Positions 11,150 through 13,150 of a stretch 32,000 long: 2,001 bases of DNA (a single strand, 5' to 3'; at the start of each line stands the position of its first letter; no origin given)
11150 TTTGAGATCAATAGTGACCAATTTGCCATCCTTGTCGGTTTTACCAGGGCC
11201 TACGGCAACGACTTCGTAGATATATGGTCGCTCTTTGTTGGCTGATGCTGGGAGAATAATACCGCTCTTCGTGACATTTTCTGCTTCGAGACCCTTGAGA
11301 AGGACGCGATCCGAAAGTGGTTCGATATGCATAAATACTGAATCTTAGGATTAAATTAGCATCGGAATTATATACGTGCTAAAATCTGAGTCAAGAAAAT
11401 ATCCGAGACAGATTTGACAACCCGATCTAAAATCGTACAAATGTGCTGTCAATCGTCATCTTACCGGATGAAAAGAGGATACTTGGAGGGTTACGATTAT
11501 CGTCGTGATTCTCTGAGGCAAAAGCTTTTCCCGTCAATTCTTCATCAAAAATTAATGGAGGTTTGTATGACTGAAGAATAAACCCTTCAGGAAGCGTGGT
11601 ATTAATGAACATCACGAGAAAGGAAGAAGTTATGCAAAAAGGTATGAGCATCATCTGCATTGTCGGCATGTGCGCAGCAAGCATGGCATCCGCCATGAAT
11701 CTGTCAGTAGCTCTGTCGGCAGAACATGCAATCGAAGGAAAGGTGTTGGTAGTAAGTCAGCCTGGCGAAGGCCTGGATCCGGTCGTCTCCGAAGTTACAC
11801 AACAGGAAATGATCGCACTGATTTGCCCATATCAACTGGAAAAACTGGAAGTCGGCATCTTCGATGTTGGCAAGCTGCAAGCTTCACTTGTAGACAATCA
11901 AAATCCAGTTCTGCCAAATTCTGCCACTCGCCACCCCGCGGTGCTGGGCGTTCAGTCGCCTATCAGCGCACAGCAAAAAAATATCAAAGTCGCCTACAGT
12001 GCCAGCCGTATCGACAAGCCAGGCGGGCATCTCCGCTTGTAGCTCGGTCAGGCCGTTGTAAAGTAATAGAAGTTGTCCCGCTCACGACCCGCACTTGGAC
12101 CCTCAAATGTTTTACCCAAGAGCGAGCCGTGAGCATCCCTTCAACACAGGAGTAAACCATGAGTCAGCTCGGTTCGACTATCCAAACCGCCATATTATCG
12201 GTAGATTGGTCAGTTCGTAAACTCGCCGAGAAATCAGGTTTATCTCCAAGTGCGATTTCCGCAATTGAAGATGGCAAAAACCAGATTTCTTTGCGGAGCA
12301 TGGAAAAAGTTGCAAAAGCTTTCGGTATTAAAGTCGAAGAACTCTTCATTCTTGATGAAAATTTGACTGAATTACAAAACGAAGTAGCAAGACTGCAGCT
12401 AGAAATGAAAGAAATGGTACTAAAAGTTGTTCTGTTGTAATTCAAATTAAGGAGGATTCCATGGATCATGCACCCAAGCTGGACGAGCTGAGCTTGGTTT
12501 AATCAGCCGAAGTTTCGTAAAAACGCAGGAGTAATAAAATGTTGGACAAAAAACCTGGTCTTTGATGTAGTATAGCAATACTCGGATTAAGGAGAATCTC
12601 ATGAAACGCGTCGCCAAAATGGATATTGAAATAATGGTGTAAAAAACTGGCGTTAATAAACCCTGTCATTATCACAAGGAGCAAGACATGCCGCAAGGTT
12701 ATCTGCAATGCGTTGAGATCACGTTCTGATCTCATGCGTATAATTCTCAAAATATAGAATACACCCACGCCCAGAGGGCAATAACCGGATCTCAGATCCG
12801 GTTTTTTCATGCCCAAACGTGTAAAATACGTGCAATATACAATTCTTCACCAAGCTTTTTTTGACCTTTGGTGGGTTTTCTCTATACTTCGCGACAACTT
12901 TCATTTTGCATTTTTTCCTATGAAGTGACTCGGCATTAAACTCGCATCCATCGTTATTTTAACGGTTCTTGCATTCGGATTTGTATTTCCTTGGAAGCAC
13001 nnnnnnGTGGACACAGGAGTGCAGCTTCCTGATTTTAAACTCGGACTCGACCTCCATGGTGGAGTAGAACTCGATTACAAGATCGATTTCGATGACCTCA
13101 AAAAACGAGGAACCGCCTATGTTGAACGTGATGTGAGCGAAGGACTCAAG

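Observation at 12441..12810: Array of four SD-led micro-ORFs, three of exactly 13 codons, directly downstream of the XRE regulator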

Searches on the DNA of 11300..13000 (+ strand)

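Call 7: search_rna_families(source=window, start=11300, end=13000, threshold=evalue, max_evalue=10, show_alignments=2)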
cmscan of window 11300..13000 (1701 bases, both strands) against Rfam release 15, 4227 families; matches with E-value up to 10: 4.
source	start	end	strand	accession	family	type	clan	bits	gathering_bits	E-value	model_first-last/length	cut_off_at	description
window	12394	12489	+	RF00327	snoZ194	Gene; snRNA; snoRNA; CD-box;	-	22.1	50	1.1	1-108/108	no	Small nucleolar RNA Z194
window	12398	12472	-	RF01283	snoU30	Gene; snRNA; snoRNA; CD-box;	CL00052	18.4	45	4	1-86/86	no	Small nucleolar RNA U30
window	11850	11930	+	RF04091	mir-72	Gene; miRNA;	CL00133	16.4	60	2.3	1-70/70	no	mir-72 microRNA precursor family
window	12958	12990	-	RF02248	Six3os1_3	Gene; lncRNA;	-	10.9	40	10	43-75/75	no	Six3os1 conserved region 3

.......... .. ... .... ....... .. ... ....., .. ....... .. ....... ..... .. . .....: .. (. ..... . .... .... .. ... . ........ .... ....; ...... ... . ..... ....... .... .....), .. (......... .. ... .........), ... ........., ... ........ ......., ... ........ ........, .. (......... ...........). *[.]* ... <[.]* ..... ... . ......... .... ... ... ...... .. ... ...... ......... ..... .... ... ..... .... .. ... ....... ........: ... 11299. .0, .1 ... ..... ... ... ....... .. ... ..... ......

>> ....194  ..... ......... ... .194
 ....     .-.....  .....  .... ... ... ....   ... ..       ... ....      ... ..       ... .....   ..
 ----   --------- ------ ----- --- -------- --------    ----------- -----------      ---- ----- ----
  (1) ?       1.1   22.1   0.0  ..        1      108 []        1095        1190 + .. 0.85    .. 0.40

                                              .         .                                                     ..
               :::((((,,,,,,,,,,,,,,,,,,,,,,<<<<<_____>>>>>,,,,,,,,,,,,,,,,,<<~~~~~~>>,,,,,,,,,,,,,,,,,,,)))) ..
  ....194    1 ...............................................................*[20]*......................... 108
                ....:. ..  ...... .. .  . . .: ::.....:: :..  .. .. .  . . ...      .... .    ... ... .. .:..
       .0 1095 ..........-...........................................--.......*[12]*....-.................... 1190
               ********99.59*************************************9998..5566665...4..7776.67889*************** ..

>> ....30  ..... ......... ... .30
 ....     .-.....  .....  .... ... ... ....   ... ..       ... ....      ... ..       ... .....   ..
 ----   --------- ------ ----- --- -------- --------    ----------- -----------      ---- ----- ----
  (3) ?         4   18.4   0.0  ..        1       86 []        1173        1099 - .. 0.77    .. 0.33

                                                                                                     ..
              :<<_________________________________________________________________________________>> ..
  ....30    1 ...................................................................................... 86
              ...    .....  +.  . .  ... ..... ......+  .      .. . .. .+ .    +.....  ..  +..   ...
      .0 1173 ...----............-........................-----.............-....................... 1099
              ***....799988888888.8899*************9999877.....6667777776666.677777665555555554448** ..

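Call 23: search_dna_similar(query=window:11426-12850:+, collection=phages, mode=distant, max_evalue=0.01)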
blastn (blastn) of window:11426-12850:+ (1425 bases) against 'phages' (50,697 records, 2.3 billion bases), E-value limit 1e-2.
No match.

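Call 24: search_dna_similar(query=window:11426-12850:+, collection=plasmids, mode=distant, max_evalue=0.01)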
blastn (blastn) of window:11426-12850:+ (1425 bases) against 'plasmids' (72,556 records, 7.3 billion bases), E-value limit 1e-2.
No match.

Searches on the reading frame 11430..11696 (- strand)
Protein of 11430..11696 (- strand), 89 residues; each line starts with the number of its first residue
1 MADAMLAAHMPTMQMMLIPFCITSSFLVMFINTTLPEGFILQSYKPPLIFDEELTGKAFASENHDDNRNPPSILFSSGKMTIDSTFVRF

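Call 27: search_protein_families(library=pfam, proteins=[window:11430-11696:-], max_evalue=5)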
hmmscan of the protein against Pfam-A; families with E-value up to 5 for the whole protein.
seq(89 aa): 0 families

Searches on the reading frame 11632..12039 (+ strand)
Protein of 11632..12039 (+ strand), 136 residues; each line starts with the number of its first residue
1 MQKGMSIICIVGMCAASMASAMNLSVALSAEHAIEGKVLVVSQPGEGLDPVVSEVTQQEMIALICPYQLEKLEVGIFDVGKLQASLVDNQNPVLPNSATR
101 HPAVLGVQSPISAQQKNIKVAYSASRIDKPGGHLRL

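Call 9: search_protein_families(library=pfam, proteins=[window:11632-12039:+], max_evalue=1)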
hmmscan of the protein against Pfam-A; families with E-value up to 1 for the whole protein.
seq(136 aa): 0 families

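Call 10: search_protein_families(library=phrogs, proteins=[window:11632-12039:+], max_evalue=1)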
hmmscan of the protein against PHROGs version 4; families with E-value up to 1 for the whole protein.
seq(136 aa): 0 families

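Call 22: find_related_loci(query=window:11632-12039:+, collection=viral_contigs, flank=5000)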
Query seq(136 aa) (136 aa) in viral_contigs; peptide patterns used: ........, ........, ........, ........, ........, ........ (x = any residue, [..] = any of these).
2 stretches matched a pattern, but none encodes a relative of the query by tblastn (E <= 1e-3).

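Call 26: find_homologous_proteins(query=window:11632-12039:+, max_evalue=0.001)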
Query seq(136 aa) (136 aa): 1 proteins with E <= 0.001 among 11 candidates.
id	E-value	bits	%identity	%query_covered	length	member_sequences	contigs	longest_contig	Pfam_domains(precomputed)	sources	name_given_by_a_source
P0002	4.4e-80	284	100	100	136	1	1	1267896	-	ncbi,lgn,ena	-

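Call 28: search_solved_structures(query=window:11632-12039:+, max_evalue=10, show_alignments=2)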
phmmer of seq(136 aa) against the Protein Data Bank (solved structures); distinct sequences matched with E-value up to 10: 4.
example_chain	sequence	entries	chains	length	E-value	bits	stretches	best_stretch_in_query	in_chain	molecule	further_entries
8w9m_D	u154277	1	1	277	0.15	15.4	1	18-73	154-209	Nitrate transport ATP-binding protein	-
8wm7_D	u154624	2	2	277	0.41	14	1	18-73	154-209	Nitrate transport ATP-binding protein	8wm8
9ua1_D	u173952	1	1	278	0.45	13.9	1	18-67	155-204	CmpD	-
9u9z_D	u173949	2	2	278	1.2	12.5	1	18-67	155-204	CmpD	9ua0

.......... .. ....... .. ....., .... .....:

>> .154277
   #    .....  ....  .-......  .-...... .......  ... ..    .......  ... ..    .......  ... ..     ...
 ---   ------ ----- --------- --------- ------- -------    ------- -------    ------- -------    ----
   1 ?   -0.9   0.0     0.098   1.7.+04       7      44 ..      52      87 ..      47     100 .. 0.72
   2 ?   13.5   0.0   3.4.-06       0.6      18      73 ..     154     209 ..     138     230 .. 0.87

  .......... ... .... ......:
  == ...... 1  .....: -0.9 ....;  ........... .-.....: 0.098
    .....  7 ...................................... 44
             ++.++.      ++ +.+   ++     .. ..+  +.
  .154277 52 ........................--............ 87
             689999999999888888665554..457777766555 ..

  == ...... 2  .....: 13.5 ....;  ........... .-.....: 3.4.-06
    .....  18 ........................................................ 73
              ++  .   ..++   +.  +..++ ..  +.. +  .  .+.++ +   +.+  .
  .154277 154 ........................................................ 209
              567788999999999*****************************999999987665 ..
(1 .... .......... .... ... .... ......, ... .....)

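Call 42: search_protein_representatives(protein=window:11632-12039:+)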
Query: 136 residues. Proteins with E-value up to 0.001 (for the whole library): 1; up to 1e-10: 1; up to 1e-30: 1. The best 1 are listed.
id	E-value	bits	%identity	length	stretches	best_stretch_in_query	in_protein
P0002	1.4e-80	283.5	100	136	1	1-136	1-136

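Call 56: search_protein_families(library=padloc, proteins=[window:11632-12039:+], max_evalue=1)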
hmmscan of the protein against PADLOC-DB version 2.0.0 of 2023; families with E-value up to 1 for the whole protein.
seq(136 aa): 0 families

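Call 57: search_protein_families(library=ncbifam, proteins=[window:11632-12039:+], max_evalue=1)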
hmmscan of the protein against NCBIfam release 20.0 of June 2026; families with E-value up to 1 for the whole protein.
seq(136 aa): 1 family
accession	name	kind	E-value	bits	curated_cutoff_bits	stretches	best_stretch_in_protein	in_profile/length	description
NF047565.1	PSM_export_PmtA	equivalog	0.055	12.7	350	1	18-59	130-173/282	phenol-soluble modulin export ABC transporter ATP-binding protein PmtA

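Call 82: predict_structure(protein=window:11632-12039:+)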
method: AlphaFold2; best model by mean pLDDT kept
length: 136 residues; sequences in the alignment: 1
mean_pLDDT: 30.7   pTM: 0.22
mean pLDDT of the five models: 30.7, 29.8, 29.3, 28.5, 27.0
residues with pLDDT >= 90: 0; 70-90: 0; 50-70: 0; < 50: 136
segments of 3 or more residues with pLDDT < 50: 1-136
pLDDT, mean of each block of 10 residues (from residue 1): 28 29 33 33 35 42 35 31 28 28 25 26 29 26
secondary structure, 60 per line:
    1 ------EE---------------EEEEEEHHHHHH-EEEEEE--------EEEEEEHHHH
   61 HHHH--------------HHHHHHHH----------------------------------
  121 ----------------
elements in order: E24-29 H30-35 E37-42 E51-56 H57-64 H79-86
